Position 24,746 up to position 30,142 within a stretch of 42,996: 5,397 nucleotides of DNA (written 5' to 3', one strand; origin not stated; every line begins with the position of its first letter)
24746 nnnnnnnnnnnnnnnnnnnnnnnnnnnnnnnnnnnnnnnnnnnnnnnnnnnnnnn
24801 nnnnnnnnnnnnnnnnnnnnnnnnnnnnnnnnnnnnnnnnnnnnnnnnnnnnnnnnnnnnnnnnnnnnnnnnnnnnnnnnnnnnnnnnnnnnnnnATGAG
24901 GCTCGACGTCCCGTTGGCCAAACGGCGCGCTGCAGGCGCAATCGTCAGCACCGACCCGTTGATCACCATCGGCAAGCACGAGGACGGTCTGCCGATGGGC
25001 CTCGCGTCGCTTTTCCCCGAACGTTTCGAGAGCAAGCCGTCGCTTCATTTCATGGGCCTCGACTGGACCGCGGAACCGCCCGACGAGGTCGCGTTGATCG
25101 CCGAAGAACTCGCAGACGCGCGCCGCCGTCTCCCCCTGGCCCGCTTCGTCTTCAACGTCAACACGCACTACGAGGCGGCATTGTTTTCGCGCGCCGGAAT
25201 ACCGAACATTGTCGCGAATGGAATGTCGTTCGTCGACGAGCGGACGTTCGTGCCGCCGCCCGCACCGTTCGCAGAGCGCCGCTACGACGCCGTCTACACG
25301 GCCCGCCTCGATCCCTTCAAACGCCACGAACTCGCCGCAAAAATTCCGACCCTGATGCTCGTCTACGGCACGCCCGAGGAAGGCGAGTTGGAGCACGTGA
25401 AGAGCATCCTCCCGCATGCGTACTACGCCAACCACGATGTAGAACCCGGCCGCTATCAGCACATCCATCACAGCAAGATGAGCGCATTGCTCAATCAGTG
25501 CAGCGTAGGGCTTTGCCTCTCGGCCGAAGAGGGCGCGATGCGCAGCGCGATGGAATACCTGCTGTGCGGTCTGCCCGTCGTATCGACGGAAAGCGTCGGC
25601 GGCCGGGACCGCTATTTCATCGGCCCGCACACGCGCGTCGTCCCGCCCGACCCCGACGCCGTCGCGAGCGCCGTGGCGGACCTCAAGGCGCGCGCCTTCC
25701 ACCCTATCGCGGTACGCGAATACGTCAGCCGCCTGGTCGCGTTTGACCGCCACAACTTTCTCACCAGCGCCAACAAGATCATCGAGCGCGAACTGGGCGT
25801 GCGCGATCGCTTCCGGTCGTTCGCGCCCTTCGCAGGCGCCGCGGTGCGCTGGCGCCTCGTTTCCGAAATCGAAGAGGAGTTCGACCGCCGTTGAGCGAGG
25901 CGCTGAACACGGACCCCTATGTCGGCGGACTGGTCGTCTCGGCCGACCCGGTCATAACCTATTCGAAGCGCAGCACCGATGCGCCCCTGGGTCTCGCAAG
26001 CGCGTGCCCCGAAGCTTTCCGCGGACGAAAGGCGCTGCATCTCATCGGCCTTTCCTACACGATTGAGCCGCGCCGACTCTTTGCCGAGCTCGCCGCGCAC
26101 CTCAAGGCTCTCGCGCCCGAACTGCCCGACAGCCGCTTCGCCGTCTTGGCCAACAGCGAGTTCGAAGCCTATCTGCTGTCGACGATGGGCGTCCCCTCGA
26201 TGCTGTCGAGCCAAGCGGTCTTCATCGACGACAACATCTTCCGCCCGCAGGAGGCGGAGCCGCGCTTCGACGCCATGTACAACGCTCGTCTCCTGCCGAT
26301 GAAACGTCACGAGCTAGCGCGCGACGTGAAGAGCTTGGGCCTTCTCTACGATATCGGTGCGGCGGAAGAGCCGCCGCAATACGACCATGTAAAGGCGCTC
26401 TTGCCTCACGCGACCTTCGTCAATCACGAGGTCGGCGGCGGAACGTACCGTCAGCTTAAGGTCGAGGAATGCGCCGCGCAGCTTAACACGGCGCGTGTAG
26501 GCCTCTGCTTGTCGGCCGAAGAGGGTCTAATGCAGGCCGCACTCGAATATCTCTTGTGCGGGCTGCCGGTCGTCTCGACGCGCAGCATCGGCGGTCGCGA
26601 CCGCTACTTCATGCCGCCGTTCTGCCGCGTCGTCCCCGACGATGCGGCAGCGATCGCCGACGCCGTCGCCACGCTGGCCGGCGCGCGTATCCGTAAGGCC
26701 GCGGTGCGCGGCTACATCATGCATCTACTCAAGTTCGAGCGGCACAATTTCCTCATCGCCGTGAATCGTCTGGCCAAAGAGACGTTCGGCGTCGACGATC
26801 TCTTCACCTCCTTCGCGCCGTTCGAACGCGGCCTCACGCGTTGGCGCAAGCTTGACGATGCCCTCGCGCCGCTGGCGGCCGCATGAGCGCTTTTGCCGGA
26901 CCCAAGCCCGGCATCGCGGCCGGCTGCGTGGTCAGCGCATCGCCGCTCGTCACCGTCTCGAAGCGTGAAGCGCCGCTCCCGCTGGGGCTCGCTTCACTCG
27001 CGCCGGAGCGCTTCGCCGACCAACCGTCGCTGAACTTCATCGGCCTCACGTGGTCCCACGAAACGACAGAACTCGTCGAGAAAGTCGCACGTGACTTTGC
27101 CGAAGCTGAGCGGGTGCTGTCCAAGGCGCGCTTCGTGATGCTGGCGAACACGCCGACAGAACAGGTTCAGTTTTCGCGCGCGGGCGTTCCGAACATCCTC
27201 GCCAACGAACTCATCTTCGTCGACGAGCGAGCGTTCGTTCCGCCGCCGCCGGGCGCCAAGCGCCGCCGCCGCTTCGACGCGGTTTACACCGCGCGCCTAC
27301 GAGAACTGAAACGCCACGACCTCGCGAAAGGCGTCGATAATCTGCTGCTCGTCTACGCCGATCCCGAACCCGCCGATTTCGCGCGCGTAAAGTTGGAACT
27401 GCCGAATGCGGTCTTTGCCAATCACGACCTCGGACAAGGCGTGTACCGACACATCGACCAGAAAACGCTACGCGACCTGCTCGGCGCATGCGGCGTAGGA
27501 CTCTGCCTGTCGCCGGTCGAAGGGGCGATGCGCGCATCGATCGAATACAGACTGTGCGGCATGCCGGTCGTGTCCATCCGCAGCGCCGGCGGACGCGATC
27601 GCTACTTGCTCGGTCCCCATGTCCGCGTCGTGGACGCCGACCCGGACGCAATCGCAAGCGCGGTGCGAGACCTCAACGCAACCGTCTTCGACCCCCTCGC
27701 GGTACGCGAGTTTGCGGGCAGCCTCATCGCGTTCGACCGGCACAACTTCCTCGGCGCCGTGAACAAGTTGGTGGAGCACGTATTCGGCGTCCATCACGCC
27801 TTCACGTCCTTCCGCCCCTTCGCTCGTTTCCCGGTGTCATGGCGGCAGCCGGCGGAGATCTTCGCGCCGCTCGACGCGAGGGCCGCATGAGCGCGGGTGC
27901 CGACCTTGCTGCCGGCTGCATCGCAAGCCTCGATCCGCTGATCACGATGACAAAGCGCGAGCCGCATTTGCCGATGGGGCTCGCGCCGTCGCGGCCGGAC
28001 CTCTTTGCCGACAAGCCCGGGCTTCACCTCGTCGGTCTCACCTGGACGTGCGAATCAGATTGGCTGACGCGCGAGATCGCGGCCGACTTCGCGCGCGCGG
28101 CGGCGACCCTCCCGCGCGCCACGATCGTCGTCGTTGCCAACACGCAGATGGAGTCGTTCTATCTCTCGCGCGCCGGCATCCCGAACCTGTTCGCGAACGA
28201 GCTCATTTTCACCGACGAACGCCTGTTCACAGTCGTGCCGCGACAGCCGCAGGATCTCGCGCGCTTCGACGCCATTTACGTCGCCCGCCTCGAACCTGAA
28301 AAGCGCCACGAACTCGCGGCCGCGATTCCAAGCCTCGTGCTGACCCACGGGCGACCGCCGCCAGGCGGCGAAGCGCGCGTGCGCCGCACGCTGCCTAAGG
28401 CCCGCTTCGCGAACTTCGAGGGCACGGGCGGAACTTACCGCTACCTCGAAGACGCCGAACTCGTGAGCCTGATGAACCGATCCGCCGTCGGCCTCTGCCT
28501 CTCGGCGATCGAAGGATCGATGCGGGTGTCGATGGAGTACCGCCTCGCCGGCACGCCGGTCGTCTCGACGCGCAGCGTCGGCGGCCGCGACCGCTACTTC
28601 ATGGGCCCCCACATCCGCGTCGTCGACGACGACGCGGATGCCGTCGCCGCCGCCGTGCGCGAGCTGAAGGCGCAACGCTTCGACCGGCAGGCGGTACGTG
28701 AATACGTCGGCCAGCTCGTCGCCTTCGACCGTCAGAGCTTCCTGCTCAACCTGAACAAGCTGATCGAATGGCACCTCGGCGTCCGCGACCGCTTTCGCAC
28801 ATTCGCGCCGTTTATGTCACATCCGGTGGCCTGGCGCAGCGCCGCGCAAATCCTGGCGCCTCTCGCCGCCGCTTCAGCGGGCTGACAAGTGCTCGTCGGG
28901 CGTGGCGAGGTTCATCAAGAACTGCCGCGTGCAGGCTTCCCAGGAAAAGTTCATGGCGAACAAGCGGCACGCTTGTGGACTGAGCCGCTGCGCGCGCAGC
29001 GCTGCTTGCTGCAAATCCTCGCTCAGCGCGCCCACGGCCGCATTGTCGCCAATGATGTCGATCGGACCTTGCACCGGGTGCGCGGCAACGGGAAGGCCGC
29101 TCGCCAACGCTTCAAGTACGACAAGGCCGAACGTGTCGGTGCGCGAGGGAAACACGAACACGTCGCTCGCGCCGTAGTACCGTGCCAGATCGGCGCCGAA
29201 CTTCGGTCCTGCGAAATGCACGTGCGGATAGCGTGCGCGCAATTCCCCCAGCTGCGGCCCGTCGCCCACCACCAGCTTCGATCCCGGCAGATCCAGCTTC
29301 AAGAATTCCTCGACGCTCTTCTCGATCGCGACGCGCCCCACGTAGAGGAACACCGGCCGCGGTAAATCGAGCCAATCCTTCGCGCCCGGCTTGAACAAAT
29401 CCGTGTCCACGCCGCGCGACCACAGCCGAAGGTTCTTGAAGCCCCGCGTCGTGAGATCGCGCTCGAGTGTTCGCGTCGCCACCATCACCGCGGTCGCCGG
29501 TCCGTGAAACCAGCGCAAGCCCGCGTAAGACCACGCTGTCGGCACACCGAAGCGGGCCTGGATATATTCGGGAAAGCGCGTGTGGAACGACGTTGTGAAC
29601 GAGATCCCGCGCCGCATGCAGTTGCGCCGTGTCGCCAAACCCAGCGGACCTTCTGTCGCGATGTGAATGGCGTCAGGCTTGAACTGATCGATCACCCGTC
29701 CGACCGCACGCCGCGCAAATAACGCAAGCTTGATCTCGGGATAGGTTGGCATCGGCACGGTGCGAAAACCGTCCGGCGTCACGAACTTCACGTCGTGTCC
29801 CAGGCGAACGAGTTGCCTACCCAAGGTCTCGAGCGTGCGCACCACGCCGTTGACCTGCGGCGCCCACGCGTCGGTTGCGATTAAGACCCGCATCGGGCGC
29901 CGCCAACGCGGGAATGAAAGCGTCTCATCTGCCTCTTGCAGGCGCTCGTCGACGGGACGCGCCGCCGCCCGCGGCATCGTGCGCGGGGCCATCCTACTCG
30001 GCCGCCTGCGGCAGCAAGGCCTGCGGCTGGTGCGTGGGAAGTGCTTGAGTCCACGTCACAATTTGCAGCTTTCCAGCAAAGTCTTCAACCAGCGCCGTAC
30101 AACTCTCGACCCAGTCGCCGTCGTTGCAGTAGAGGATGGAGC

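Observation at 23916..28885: Five tandem, translationally coupled ~330-aa paralogues in two alternating subtypes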

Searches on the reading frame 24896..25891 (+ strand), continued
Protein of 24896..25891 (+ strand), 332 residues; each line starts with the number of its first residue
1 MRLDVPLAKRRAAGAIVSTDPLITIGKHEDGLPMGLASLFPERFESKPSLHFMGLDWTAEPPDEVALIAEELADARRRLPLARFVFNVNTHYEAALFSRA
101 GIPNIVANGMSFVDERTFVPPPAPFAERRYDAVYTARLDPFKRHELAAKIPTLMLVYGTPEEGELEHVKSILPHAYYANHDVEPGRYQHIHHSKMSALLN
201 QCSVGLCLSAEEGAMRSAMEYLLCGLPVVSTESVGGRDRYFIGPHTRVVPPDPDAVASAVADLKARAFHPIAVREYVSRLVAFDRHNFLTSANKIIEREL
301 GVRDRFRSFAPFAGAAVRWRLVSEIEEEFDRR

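Call 58: search_solved_structures(query=A1, max_evalue=1, show_alignments=3)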
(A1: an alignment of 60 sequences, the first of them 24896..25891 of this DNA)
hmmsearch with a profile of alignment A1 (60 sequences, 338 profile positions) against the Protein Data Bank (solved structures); distinct sequences matched with E-value up to 1: 13.
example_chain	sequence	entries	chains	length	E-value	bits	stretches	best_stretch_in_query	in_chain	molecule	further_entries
2l7r_A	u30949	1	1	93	0.18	14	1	43-107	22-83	Ubiquitin-like protein FUBI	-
8bs3_B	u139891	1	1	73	0.2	13.8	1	56-107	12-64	40S ribosomal protein S30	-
3j7p_Se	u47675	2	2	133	0.21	13.8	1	57-106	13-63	Ribosomal protein eS30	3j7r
3oy2_A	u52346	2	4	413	0.25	13.5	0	192-253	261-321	Glycosyltransferase B736L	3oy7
4kzx_e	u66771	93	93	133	0.36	13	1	57-106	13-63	40S ribosomal protein S30 | eS30 | 40S ribosomal protein eS30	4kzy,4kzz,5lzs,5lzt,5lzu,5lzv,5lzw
2jjm_A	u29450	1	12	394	0.38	12.9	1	194-274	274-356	GLYCOSYL TRANSFERASE, GROUP 1 FAMILY PROTEIN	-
3mbo_A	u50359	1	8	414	0.43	12.7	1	194-274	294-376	Glycosyltransferase, group 1 family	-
4pqg_A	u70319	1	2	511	0.43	12.7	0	31-87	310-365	Glycosyltransferase Gtf1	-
8qoy_A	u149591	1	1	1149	0.65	12.2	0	200-268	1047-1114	TagF-like capsule polymerase Cps3D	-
7cpu_Se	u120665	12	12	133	0.85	11.8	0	57-106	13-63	40S ribosomal protein S30 | Ubiquitin-like FUBI-ribosomal protein eS30 fusion protein | Ubiquitin-like protein fubi and ribosomal protein S30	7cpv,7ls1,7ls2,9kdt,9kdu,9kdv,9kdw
22tu_Se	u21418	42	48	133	0.86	11.8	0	56-106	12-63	Ubiquitin-like FUBI-ribosomal protein eS30 fusion protein | Ribosomal protein S30 | 40S ribosomal protein S30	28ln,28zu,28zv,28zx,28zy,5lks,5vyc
9qqp_T3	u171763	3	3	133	0.87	11.7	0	57-106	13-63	Ubiquitin-like FUBI-ribosomal protein eS30 fusion protein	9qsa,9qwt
8pj3_F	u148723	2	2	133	0.87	11.7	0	56-106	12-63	Small ribosomal subunit protein eS30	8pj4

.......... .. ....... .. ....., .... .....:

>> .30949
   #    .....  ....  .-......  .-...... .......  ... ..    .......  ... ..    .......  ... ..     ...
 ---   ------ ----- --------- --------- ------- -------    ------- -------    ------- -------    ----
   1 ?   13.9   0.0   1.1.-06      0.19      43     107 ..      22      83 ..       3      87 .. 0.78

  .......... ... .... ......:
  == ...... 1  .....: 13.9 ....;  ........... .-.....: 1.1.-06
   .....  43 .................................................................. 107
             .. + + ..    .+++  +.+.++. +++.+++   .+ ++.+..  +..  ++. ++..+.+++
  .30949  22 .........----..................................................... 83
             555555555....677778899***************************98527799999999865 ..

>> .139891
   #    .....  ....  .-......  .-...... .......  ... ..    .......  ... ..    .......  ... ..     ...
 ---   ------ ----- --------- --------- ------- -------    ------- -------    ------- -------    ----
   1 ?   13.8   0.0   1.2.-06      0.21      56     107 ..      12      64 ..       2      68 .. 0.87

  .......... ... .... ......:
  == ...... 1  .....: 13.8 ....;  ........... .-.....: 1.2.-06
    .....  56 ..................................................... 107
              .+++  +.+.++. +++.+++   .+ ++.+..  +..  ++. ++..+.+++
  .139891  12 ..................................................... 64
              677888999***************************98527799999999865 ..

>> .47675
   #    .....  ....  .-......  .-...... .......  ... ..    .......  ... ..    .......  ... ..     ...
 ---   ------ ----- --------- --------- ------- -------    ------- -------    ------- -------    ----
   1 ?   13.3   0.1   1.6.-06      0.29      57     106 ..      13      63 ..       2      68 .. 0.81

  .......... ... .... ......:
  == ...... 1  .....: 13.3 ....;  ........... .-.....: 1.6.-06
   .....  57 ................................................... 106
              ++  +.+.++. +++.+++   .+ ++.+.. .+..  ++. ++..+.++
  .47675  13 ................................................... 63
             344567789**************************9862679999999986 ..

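Call 70: search_protein_families(library=padloc, proteins=[window:24896-25891:+], max_evalue=0.01)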
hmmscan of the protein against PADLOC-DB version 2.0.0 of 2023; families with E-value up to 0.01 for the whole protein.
window:24896-25891:+ (332 aa): 0 families

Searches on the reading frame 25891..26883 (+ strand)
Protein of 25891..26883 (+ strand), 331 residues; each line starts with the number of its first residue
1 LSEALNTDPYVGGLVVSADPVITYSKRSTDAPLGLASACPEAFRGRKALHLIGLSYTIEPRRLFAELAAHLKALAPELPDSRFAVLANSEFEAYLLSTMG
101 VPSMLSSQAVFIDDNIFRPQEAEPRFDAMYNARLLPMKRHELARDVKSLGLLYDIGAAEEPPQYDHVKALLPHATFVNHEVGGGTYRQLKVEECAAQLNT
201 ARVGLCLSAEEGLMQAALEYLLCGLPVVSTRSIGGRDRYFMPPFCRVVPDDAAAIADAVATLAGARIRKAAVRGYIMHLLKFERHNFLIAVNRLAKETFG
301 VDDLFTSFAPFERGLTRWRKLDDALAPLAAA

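Call 4: search_protein_families(library=pfam, proteins=[window:25891-26883:+], max_evalue=1)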
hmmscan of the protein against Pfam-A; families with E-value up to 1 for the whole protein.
window:25891-26883:+ (331 aa): 4 families
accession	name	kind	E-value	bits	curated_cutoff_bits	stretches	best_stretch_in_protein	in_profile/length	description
PF13692.12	Glyco_trans_1_4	-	1.6e-06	28.9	27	1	191-262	67-139/142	Glycosyl transferases group 1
PF00534.26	Glycos_transf_1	-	6.9e-05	22.9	26.4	1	192-262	84-155/172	Glycosyl transferases group 1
PF20706.3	GT4-conflict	-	0.028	13.8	26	1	156-234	239-315/385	Family 4 Glycosyltransferase in conflict systems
PF13524.12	Glyco_trans_1_2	-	0.12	12.7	25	1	188-271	34-122/144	Glycosyl transferase-like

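Call 5: search_protein_families(library=ncbifam, proteins=[window:25891-26883:+], max_evalue=1)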
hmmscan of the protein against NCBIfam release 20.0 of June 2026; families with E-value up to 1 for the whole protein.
window:25891-26883:+ (331 aa): 6 families
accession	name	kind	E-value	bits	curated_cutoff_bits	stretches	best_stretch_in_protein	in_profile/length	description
NF038255.1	exopoly_VpsD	equivalog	0.013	14.3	300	1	188-231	270-313/381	VpsD family glycosyltransferase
TIGR03088.1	stp2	hypoth_equivalog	0.018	14.1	409.05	1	200-262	272-335/374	TIGR03088 family PEP-CTERM/XrtA system glycosyltransferase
TIGR04047.1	MSMEG_0565_glyc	hypoth_equivalog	0.026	13.6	259.85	1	196-269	272-345/373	MSMEG_0565 family glycosyltransferase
NF053787.1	GlcN_PG_synth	equivalog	0.041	12.7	480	0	191-267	252-328/361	N-acetylglucosaminyl phosphatidylglycerol synthase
NF041876.1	EPS_EpsE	equivalog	0.064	12.5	400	1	192-263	287-359/389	exopolysaccharide biosynthesis GT4 family glycosyltransferase EpsE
TIGR04157.1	glyco_rSAM_CFB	subfamily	0.28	10.1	400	1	201-234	301-334/406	TIGR04157 family glycosyltransferase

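Call 70: search_protein_families(library=padloc, proteins=[window:25891-26883:+], max_evalue=0.01)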
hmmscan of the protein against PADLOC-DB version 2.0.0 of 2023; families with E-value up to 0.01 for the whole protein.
window:25891-26883:+ (331 aa): 0 families

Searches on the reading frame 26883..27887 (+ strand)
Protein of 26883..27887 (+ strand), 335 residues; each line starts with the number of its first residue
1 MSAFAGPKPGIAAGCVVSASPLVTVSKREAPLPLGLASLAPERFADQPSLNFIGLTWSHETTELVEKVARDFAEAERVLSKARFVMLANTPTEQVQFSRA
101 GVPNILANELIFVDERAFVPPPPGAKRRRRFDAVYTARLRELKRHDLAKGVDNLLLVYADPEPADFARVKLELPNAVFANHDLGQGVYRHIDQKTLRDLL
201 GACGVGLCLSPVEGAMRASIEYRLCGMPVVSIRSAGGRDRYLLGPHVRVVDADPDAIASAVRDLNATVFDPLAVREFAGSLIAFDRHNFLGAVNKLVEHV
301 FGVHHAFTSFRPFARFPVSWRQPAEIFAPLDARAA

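Call 4: search_protein_families(library=pfam, proteins=[window:26883-27887:+], max_evalue=1)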
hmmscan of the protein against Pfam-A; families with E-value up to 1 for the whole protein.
window:26883-27887:+ (335 aa): 2 families
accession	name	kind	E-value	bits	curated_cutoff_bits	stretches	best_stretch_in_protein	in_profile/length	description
PF13692.12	Glyco_trans_1_4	-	0.002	18.8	27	1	189-264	63-139/142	Glycosyl transferases group 1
PF00534.26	Glycos_transf_1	-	0.055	13.4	26.4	1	187-263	77-154/172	Glycosyl transferases group 1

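Call 5: search_protein_families(library=ncbifam, proteins=[window:26883-27887:+], max_evalue=1)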
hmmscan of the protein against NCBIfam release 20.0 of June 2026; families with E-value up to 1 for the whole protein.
window:26883-27887:+ (335 aa): 0 families

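Call 70: search_protein_families(library=padloc, proteins=[window:26883-27887:+], max_evalue=0.01)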
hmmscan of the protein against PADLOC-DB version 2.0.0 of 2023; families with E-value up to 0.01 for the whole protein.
window:26883-27887:+ (335 aa): 0 families

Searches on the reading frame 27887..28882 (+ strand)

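Call 4: search_protein_families(library=pfam, proteins=[window:27887-28882:+], max_evalue=1)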
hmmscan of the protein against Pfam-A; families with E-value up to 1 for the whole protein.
window:27887-28882:+ (332 aa): 3 families
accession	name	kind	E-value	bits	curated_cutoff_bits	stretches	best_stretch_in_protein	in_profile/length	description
PF00534.26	Glycos_transf_1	-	4.7e-05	23.4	26.4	1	186-273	80-168/172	Glycosyl transferases group 1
PF13692.12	Glyco_trans_1_4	-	6e-05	23.8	27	1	184-260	61-139/142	Glycosyl transferases group 1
PF13524.12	Glyco_trans_1_2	-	0.00024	21.5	25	1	185-271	33-122/144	Glycosyl transferase-like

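Call 5: search_protein_families(library=ncbifam, proteins=[window:27887-28882:+], max_evalue=1)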
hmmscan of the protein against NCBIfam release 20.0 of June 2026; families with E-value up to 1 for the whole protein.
window:27887-28882:+ (332 aa): 2 families
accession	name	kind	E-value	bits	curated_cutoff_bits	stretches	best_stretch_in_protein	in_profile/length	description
NF005530.0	PRK07189.1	equivalog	0.054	12.6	228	1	229-270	208-251/303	biotin-independent malonate decarboxylase subunit beta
TIGR04348.1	TIGR04348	equivalog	0.12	11.4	300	1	186-232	197-246/310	selenoneine biosynthesis selenosugar synthase SenB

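Call 70: search_protein_families(library=padloc, proteins=[window:27887-28882:+], max_evalue=0.01)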
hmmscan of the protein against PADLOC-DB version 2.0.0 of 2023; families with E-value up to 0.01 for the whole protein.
window:27887-28882:+ (332 aa): 0 families

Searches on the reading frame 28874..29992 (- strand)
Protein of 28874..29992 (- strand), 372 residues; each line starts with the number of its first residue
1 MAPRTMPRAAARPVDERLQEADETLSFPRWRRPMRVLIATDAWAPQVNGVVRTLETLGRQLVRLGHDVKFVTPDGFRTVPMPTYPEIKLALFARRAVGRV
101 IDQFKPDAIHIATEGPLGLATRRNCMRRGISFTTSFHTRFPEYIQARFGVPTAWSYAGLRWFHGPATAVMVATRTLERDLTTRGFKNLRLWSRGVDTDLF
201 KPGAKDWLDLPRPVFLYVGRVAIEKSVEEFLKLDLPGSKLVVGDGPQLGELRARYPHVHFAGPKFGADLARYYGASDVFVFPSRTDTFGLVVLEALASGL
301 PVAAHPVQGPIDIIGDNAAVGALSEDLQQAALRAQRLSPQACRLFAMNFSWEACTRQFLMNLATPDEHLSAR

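Call 9: search_protein_families(library=pfam, proteins=[window:28874-29992:-], max_evalue=0.001)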
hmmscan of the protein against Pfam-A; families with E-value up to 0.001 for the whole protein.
window:28874-29992:- (372 aa): 5 families
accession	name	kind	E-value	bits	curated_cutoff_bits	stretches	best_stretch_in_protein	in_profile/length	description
PF13439.12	Glyco_transf_4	-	4.4e-24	85.9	28.5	1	47-198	1-169/170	Glycosyltransferase Family 4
PF13692.12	Glyco_trans_1_4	-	2.7e-19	70.3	27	1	213-329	2-134/142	Glycosyl transferases group 1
PF00534.26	Glycos_transf_1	-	7e-17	61.9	26.4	1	211-331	14-147/172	Glycosyl transferases group 1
PF13579.12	Glyco_trans_4_4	-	2.6e-12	47.8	29.7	1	48-189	1-151/158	Glycosyl transferase 4-like domain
PF20706.3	GT4-conflict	-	1.5e-07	31.2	26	1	268-314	274-320/385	Family 4 Glycosyltransferase in conflict systems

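Call 10: search_protein_families(library=ncbifam, proteins=[window:28874-29992:-], max_evalue=0.001)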
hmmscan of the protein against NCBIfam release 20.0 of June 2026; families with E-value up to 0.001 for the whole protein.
window:28874-29992:- (372 aa): 20 families
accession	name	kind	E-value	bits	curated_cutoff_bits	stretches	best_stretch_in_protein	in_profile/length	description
NF053787.1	GlcN_PG_synth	equivalog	6.8e-17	61.3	480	1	94-331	71-315/361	N-acetylglucosaminyl phosphatidylglycerol synthase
NF049988.1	MGlcDAGSynMgs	equivalog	6.7e-14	52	400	2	216-303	217-317/398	alpha-monoglucosyldiacylglycerol synthase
TIGR04047.1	MSMEG_0565_glyc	hypoth_equivalog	1.9e-13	50.3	259.85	1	251-358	252-367/373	MSMEG_0565 family glycosyltransferase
TIGR03449.1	mycothiol_MshA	equivalog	2.4e-10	39.9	462.5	1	257-357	285-395/406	D-inositol-3-phosphate glycosyltransferase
NF047684.1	TeichurnBiosyTuaC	equivalog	3.6e-10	39.3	550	1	206-319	211-333/391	teichuronic acid biosynthesis protein TuaC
TIGR03999.1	thiol_BshA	equivalog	2.4e-09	36.6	273.7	1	237-333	230-331/375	N-acetyl-alpha-D-glucosaminyl L-malate synthase BshA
TIGR03088.1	stp2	hypoth_equivalog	1.1e-08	34.5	409.05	1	240-332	233-328/374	TIGR03088 family PEP-CTERM/XrtA system glycosyltransferase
NF038255.1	exopoly_VpsD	equivalog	2e-07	30.2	300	1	257-307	264-314/381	VpsD family glycosyltransferase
TIGR02095.1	glgA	subfamily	1.2e-06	27.5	328.45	1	225-357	314-455/477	glycogen/starch synthase, ADP-glucose type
NF053513.1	Gtran_IagA_BgsA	equivalog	1.4e-06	27.6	460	1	257-303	217-263/333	LTA glycolipid anchor biosynthesis glycosyltransferase, IagA/BgsA family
TIGR02149.1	glgA_Coryne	subfamily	2.7e-06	26.7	302.4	1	268-326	276-333/391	glycogen synthase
TIGR02472.1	sucr_P_syn_N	equivalog_domain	2.7e-06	26.5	576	1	277-333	342-397/439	sucrose-phosphate synthase, putative, glycosyltransferase domain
TIGR04157.1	glyco_rSAM_CFB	subfamily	1e-05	24.7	400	1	214-345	229-372/406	TIGR04157 family glycosyltransferase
TIGR04063.1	stp3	hypoth_equivalog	1.9e-05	23.8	442.05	0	239-332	247-350/397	TIGR04063 family PEP-CTERM/XrtA system glycosyltransferase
TIGR02470.1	sucr_synth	equivalog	5.4e-05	21.5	810.4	1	277-318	645-686/784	sucrose synthase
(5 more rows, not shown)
